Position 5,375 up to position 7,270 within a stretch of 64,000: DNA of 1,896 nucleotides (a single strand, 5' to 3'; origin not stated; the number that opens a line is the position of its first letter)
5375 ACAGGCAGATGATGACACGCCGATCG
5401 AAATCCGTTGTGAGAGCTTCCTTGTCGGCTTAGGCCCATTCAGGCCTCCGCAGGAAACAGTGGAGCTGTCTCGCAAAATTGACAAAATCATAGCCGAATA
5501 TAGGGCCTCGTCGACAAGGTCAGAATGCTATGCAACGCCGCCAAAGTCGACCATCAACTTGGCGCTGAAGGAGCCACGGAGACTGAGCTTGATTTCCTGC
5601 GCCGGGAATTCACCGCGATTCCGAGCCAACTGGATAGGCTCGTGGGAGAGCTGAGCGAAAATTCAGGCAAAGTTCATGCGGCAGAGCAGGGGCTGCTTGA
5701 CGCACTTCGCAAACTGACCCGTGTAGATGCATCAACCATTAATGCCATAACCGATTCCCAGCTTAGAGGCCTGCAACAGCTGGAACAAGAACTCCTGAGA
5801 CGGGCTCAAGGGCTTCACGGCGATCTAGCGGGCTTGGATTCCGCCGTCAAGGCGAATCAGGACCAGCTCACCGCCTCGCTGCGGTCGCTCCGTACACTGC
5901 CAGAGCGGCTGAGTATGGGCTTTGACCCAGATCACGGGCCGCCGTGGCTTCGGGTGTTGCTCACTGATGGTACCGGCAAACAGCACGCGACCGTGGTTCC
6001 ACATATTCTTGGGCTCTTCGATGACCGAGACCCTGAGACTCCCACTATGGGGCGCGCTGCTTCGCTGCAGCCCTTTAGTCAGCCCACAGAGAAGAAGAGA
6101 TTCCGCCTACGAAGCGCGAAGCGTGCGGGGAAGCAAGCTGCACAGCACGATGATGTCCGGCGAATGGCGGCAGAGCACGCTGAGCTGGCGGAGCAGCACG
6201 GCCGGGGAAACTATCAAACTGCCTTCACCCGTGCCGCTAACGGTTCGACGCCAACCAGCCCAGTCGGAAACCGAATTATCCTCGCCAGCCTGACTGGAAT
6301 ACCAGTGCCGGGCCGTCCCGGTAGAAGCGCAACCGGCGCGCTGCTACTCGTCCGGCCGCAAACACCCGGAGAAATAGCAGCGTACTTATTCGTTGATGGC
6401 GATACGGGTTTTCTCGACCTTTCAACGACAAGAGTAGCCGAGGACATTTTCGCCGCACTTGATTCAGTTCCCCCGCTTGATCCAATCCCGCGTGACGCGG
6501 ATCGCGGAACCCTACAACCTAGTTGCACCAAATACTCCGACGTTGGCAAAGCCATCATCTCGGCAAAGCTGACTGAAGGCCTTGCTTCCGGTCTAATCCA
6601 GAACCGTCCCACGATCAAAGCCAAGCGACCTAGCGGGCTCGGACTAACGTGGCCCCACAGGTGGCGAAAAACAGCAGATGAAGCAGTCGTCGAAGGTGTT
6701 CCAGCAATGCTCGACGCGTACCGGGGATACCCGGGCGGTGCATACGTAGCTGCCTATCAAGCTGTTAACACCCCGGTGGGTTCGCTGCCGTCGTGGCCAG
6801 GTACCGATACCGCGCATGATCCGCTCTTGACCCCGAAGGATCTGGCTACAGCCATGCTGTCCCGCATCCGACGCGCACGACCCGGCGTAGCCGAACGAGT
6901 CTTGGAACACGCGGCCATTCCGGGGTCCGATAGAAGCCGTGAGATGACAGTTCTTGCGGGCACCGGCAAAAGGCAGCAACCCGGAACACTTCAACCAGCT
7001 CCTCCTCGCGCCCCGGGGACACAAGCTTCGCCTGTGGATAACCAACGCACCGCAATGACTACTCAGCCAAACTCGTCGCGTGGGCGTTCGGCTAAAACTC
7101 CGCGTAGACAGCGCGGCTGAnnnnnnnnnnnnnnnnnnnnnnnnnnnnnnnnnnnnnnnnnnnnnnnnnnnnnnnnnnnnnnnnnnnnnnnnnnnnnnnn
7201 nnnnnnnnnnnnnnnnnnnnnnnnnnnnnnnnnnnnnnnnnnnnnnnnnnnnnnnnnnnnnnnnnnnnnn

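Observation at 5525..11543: Orphan EssC/EccC-like triple-P-loop ATPase plus overlapping 531-aa coiled-coil ORF, with no other type VII parts, wedged into the Tad locus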

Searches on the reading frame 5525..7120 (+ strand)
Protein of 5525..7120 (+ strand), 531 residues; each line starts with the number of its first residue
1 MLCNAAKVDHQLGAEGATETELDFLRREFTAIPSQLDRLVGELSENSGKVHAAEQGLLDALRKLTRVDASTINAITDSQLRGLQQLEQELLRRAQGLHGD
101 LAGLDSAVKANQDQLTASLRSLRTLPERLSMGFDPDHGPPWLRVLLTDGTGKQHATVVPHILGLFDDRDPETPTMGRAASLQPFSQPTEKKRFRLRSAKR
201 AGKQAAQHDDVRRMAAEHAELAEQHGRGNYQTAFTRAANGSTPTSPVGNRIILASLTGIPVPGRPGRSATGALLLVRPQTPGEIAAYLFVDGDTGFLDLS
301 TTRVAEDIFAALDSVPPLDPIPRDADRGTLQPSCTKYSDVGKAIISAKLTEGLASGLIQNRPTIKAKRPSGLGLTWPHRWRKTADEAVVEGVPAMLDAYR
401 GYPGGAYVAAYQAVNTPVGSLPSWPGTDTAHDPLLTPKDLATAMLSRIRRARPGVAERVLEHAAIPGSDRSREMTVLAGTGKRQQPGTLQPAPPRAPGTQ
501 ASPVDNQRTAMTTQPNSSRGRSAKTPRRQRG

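Call 5: search_protein_families(library=pfam, proteins=[window:5525-7120:+], max_evalue=0.1)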
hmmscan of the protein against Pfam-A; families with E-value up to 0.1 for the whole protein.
window:5525-7120:+ (531 aa): 2 families
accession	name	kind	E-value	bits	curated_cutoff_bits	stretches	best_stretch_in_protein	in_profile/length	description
PF19220.6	Rod_CreS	-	0.011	15.3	100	1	20-131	20-129/359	Crescentin, rod domain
PF14932.11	HAUS-augmin3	-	0.034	14.1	29.4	1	16-137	40-167/260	HAUS augmin-like complex subunit 3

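Call 6: search_protein_families(library=ncbifam, proteins=[window:5525-7120:+], max_evalue=0.1)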
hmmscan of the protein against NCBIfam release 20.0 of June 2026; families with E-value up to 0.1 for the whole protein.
window:5525-7120:+ (531 aa): 0 families

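Call 8: find_encoding_contigs(protein=window:5525-7120:+, flank=10000, max_places=6)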
Protein window:5525-7120:+ (531 aa): 5 contigs read that carry it; 5 places shown.
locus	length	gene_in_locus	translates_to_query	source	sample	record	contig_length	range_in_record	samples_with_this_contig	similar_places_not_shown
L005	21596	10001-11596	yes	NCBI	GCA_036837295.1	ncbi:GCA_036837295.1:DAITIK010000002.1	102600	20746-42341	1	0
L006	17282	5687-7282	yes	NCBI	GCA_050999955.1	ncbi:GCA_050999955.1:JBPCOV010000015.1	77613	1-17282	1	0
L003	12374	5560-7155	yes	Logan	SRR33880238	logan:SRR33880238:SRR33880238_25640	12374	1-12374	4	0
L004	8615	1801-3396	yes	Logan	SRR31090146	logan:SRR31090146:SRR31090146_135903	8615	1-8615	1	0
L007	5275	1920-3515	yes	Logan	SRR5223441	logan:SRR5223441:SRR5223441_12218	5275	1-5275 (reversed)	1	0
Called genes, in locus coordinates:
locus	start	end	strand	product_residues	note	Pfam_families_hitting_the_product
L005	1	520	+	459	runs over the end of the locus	PF00392:GntR, PF00155:Aminotran_1_2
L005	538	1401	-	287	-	-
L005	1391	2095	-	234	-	PF19843:DUF6318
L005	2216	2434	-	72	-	-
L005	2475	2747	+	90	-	-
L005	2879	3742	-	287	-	PF18911:PKD_4 (faint), PF00801:PKD (weak)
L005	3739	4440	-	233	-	PF19843:DUF6318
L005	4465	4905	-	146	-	-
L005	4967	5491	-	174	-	-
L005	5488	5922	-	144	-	PF07811:TadE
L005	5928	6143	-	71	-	-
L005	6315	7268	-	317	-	PF00482:T2SSF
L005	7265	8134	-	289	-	PF00482:T2SSF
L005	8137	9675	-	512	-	PF00437:T2SSE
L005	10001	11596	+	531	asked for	-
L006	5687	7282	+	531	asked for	-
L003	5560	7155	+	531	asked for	-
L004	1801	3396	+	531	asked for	-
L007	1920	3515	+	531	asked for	-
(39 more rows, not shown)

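Call 12: find_homologous_proteins(query=window:5525-7120:+, max_evalue=0.001)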
Query window:5525-7120:+ (531 aa): 4 proteins with E <= 0.001 among 8000 candidates.
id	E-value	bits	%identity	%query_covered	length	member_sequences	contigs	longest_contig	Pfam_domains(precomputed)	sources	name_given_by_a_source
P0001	0.0e+0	1175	100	100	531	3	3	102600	-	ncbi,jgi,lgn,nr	ncbi:MAG: hypothetical protein DLM55_03390 [Acidimicrobiales bacterium]|nr:MAG: hypothetical protein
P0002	5.5e-247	839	74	100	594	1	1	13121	-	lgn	-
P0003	3.1e-111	391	81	43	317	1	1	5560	-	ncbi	-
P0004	1.1e-69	254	47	56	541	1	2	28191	-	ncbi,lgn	-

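Call 13: find_encoding_contigs(protein=P0004, flank=10000, max_places=4)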
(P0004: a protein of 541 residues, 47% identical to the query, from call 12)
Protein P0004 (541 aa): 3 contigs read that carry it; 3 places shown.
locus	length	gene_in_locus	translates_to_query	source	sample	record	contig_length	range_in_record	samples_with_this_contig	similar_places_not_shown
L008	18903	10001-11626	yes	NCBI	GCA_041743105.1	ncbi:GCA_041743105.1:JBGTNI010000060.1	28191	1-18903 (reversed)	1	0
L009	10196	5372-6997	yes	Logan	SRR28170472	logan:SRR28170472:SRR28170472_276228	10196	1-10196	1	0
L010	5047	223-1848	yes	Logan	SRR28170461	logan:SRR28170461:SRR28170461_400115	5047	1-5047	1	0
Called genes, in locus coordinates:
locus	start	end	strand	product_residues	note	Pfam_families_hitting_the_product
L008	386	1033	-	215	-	PF12686:DUF3800 (weak)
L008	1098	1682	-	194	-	PF03551:PadR (weak), PF10400:Vir_act_alpha_C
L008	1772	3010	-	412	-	PF13173:AAA_14, PF13635:DUF4143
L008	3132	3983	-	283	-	PF00801:PKD (weak)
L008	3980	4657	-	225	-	PF19843:DUF6318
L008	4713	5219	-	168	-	PF13400:Tad (weak)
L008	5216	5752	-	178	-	-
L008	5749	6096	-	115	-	-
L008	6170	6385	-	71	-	-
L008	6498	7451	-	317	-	PF00482:T2SSF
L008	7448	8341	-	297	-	PF00482:T2SSF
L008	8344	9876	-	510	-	PF00437:T2SSE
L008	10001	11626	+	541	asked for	-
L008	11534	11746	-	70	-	-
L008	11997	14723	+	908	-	PF13304:AAA_21 (faint), PF13476:AAA_23 (faint), PF02463:SMC_N (faint)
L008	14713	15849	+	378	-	PF04326:SLFN_AlbA_2, PF13749:HATPase_c_4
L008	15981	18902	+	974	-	?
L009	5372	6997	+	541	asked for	-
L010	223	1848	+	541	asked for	-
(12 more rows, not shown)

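Call 14: find_encoding_contigs(protein=P0002, flank=10000, max_places=4)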
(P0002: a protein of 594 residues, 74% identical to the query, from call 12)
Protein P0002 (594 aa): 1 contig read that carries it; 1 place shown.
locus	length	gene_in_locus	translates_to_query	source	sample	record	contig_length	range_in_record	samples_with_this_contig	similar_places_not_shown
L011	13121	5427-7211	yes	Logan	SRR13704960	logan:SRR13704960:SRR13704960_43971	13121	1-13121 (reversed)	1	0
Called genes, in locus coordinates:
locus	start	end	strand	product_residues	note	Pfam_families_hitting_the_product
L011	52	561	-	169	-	PF13400:Tad (weak)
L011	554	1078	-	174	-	-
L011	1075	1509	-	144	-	PF07811:TadE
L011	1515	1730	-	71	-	-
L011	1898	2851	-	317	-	PF00482:T2SSF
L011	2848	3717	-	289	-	PF00482:T2SSF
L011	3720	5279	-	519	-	PF00437:T2SSE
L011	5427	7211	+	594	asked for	-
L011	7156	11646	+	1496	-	PF16697:Yop-YscD_cpl, PF00498:FHA, PF13191:AAA_16 (faint), PF13401:AAA_22 (faint), PF01580:FtsK_SpoIIIE, PF10412:TrwB_AAD_bind (faint), PF01580:FtsK_SpoIIIE, PF13604:AAA_30, +2 more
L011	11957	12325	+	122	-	PF01850:PIN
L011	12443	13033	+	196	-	PF05685:Uma2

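Call 55: search_protein_representatives(alignment_id=A4)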
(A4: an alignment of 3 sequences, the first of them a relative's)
Query: 3 sequences, 585 profile positions. Proteins with E-value up to 0.001 (for the whole library): 9; up to 1e-10: 6; up to 1e-30: 2. The best 9 are listed.
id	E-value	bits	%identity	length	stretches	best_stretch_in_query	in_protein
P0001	0.0e+00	1055.9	-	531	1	53-585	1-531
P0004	9.7e-244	826.8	-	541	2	1-403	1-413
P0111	5.0e-22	94.7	-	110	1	1-97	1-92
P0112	3.8e-16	75.3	-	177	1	114-259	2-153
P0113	1.1e-15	73.8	-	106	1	9-102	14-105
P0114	7.3e-13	64.5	-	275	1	6-255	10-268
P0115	6.0e-05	38.4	-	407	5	407-438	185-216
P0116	2.1e-04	36.6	-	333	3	86-170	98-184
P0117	9.7e-04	34.4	-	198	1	4-195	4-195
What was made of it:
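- Tried and rejected: A full profile search of 1.8 billion representatives gave only 9 hits, mostly fragments (call 55).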

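Call 57: find_encoding_contigs(protein=P0114, flank=10000, max_places=3)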
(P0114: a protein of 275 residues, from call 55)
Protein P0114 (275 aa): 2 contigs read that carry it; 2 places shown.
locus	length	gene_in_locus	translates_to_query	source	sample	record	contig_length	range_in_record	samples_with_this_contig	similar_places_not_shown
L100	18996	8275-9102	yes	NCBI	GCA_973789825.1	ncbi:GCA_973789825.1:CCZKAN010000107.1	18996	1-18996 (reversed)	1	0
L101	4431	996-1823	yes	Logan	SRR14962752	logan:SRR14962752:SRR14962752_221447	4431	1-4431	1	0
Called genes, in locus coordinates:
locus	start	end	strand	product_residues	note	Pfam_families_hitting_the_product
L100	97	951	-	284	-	-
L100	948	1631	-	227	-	PF19843:DUF6318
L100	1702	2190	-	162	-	-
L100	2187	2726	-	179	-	-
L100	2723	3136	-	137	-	PF07811:TadE (weak)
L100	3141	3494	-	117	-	-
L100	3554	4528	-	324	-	PF00482:T2SSF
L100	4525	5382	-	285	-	PF00482:T2SSF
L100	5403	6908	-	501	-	PF00437:T2SSE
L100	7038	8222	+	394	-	-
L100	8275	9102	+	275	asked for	-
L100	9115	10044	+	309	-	-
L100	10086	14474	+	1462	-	PF13401:AAA_22 (faint), PF00498:FHA, PF16697:Yop-YscD_cpl, PF13245:AAA_19 (faint), PF13191:AAA_16 (faint), PF01580:FtsK_SpoIIIE, PF01580:FtsK_SpoIIIE, PF00004:AAA (weak), +1 more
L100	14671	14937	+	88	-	-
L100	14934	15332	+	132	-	PF01850:PIN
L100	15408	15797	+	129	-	-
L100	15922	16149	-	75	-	-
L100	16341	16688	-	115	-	PF02452:PemK_toxin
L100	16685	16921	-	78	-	-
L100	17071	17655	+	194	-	PF05685:Uma2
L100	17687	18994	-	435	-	?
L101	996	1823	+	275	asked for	-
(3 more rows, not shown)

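Call 59: predict_structure(alignment_id=A4)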
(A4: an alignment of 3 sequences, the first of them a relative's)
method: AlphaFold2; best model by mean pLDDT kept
length: 594 residues; sequences in the alignment: 3
mean_pLDDT: 33.1   pTM: 0.27
mean pLDDT of the five models: 33.1, 33.1, 32.6, 31.8, 29.1
residues with pLDDT >= 90: 0; 70-90: 0; 50-70: 57; < 50: 537
segments of 3 or more residues with pLDDT < 50: 1-109, 115-117, 119-122, 124-133, 143-149, 151-320, 322-333, 336-344, 350-357, 376-402, 418-594
pLDDT, mean of each block of 10 residues (from residue 1): 27 29 33 42 42 33 25 23 25 32 44 47 44 50 48 41 31 28 26 30 26 28 22 21 22 24 26 28 26 25 26 42 42 43 46 46 61 48 30 32 56 56 24 23 27 33 31 33 28 34 35 29 23 21 27 26 24 25 31 37
secondary structure, 60 per line:
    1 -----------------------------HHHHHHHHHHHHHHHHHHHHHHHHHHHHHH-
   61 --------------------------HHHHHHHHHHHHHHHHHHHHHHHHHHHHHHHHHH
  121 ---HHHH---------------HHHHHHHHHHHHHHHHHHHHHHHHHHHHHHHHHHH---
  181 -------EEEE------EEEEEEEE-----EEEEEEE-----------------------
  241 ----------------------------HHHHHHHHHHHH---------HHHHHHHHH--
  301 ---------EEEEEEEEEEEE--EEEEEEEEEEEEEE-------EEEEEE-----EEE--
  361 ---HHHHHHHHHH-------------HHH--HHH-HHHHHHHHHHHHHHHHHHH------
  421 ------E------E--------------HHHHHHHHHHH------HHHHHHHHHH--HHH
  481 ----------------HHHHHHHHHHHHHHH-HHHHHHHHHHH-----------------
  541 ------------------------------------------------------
elements in order: H30-59 H87-120 H124-127 H143-177 E188-191 E198-205 E211-217 H269-280 H290-298 E310-321 E324-337 E345-350 E356-358 H364-373 H396-414 H449-459 H466-475 H497-511 H513-523
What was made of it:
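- Tried and rejected: AlphaFold2 of the intact orthologue P0002 with a 3-sequence alignment: unusable, at pLDDT 33 (call 59).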

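Call 61: find_homologous_proteins(query=A5, max_evalue=0.001)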
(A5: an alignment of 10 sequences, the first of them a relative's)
Query A5 (10 sequences) (594 aa, profile of the alignment): 5 proteins with E <= 0.001 among 8000 candidates.
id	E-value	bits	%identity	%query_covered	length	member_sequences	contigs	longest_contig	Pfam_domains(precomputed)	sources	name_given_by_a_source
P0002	6.2e-220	750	100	100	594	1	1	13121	-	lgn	-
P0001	9.6e-190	650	76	90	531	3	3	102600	-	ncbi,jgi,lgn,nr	ncbi:MAG: hypothetical protein DLM55_03390 [Acidimicrobiales bacterium]|nr:MAG: hypothetical protein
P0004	1.8e-150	520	49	59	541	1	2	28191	-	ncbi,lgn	-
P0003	3.2e-108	381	86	48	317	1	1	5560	-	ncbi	-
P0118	2.8e-76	276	88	46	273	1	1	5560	-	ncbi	-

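Call 84: search_protein_families(library=padloc, proteins=[P0002, window:5525-7120:+, L100:7038-8222:+, L100:8275-9102:+, L100:9115-10044:+, L008:11997-14723:+, L008:14713-15849:+], max_evalue=0.01)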
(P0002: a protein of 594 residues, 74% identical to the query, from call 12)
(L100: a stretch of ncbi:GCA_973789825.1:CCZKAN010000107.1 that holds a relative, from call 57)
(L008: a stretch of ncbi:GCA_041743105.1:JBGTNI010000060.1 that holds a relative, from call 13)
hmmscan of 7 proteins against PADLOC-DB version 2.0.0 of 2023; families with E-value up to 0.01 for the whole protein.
P0002 (594 aa): 0 families

window:5525-7120:+ (531 aa): 0 families

L100:7038-8222:+ (394 aa): 0 families

L100:8275-9102:+ (275 aa): 1 family
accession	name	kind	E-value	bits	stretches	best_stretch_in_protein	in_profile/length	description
PDLC03859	LmuB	-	7.8e-05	20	1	34-185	348-476/611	-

L100:9115-10044:+ (309 aa): 0 families

L008:11997-14723:+ (908 aa): 17 families
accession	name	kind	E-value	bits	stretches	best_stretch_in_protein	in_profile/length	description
PDLC02208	Ppl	-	5.9e-32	108.7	2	755-901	750-891/894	-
PDLC04135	mad3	-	2.7e-16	58.1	1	290-860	13-339/374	mads_3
PDLC02980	AriA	-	1.3e-08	33.2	1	767-848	224-302/304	-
PDLC03859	LmuB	-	3.1e-08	31.3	1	294-847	18-587/611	-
PDLC04680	PDC-M49A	-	6.9e-08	29.5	1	35-111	16-83/674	-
PDLC04678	PDC-M49A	-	5.3e-05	19.7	0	781-848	549-612/681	-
PDLC00096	GajA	-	0.00055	16.8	1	292-326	17-51/630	AAA ATPase domain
PDLC00299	PtuA1|PtuA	-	0.0011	16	0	292-323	68-99/535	AAA ATPase domain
PDLC00091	GajA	-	0.0011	15.8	1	289-326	14-51/627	AAA ATPase domain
PDLC00271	PtuA1|PtuA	-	0.0012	16.5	0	287-324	12-48/421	AAA ATPase domain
PDLC04164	AriA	-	0.0015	16.1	0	776-857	167-244/253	-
PDLC02756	PbeC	-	0.002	15.2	0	432-669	241-481/643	PbeC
PDLC04140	mad8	-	0.003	15.1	1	294-437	21-130/314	mads_8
PDLC00099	GajA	-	0.0039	14.2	1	291-324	21-54/626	AAA ATPase domain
PDLC00278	PtuA1|PtuA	-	0.0044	14.4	1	293-325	17-49/436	AAA ATPase domain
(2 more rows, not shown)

L008:14713-15849:+ (378 aa): 4 families
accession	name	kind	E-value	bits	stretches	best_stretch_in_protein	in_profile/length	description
PDLC02402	Aga_SIR2-PNTD1-PNTD2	-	1.7e-16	57.5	1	166-307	348-481/876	Class I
PDLC02418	Aga_SIR2-Kinase-PNTD1-PNTD2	-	1.1e-12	45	1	165-308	205-360/756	Class I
PDLC02394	pAgo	-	3e-12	43.1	1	32-308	59-355/1121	-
PDLC05032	PDC-S50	-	5.8e-06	23.7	1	6-107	9-121/387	-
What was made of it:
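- In L008 a defence-like gene pair is inserted between the two genes (calls 13, 84).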

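Call 85: search_protein_families(library=pfam, proteins=[P0002, L100:7038-8222:+, L100:8275-9102:+, L100:9115-10044:+], max_evalue=1)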
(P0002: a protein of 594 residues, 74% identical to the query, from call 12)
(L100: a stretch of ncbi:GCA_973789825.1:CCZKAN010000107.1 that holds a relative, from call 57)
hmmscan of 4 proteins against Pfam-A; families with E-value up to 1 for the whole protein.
P0002 (594 aa): 0 families

L100:7038-8222:+ (394 aa): 0 families

L100:8275-9102:+ (275 aa): 9 families
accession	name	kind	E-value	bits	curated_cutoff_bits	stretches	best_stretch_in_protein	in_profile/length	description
PF06005.17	ZapB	-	0.016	16.1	31.5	1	144-184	4-44/71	Cell division protein ZapB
PF16326.10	ABC_tran_CTD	-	0.018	15.7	32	0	147-180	11-49/69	ABC transporter C-terminal domain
PF02050.21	FliJ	-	0.07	13.8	28.4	0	35-118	5-89/123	Flagellar FliJ protein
PF05103.18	DivIVA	-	0.16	12.4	28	1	144-190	25-71/131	DivIVA protein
PF07200.18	Mod_r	-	0.21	12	30.1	0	40-98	7-64/146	Modifier of rudimentary (Mod(r)) protein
PF04136.21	COG3_N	-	0.21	11.9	27.9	0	143-184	10-51/147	Conserved oligomeric Golgi complex subunit 3, N-terminal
PF04912.19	Dynamitin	-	0.21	11.3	31.8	1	134-184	263-309/396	Dynamitin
PF23203.1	KIF21A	-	0.23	11.6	28.5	1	133-180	57-105/161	KIF21A-like domain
PF06160.17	EzrA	-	0.32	9.7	39.6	1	138-176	188-226/557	Septation ring formation regulator, EzrA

L100:9115-10044:+ (309 aa): 1 family
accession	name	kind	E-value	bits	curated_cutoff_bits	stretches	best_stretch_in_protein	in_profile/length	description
PF13559.11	DUF4129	-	0.056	14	24.8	0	178-205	40-67/69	Domain of unknown function (DUF4129)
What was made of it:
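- Tried and rejected: PADLOC and Pfam on the family and its paralogues: nothing significant (calls 84, 85).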

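Call 86: find_encoding_contigs(protein=P0113, flank=10000, max_places=2)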
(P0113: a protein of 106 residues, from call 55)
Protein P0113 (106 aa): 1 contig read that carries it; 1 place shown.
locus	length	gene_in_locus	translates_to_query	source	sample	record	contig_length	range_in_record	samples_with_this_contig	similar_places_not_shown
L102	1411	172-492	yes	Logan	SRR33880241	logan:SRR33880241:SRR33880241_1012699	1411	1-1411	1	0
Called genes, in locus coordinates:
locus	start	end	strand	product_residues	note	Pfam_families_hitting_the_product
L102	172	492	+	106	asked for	-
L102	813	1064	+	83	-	-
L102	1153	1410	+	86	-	?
